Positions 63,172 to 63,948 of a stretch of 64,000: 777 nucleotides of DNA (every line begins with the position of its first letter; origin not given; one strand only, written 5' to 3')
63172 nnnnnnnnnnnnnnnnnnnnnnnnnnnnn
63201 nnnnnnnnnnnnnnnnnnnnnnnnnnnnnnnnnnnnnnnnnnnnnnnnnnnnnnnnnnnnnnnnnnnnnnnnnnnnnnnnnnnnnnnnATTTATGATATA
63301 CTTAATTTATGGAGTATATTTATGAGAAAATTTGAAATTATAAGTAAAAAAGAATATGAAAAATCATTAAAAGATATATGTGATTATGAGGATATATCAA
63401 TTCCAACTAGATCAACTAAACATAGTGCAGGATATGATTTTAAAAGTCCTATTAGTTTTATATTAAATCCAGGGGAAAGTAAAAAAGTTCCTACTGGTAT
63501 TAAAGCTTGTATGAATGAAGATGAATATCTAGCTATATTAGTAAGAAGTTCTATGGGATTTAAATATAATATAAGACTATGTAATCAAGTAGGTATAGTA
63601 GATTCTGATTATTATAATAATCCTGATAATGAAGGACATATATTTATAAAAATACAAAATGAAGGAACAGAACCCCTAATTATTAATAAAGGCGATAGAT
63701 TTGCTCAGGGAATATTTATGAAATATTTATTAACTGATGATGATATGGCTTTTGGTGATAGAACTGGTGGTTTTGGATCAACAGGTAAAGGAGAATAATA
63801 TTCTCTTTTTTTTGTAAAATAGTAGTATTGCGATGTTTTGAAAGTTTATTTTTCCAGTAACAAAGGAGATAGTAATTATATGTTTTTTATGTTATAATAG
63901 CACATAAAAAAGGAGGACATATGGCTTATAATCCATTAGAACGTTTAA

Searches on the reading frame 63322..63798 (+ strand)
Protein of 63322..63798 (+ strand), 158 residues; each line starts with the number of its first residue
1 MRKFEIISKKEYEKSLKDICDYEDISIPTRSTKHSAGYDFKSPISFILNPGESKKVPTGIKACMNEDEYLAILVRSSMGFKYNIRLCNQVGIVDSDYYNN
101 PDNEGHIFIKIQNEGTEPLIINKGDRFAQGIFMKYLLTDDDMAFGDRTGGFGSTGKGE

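Call 55: find_encoding_contigs(protein=window:63322-63798:+, flank=10000, max_places=6)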
Protein window:63322-63798:+ (158 aa): 1 contig read that carries it; 1 place shown.
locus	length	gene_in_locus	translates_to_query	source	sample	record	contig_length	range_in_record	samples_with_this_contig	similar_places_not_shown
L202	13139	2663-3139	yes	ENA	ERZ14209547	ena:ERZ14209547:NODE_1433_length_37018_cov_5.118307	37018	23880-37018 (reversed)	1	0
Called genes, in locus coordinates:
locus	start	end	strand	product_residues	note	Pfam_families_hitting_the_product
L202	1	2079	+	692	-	?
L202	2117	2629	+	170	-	PF04014:MazE_antitoxin, PF15714:SpoVT_C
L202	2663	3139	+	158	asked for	PF00692:dUTPase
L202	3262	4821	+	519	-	-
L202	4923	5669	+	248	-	PF01026:TatD_DNase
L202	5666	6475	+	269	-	PF00398:RrnaAD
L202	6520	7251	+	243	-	PF05582:Peptidase_U57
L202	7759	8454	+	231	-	-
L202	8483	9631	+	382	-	-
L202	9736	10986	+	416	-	PF00275:EPSP_synthase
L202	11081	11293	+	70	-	PF01197:Ribosomal_L31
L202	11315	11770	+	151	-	PF02502:LacAB_rpiB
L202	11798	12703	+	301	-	PF08486:SpoIID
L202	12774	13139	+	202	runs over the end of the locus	PF01551:Peptidase_M23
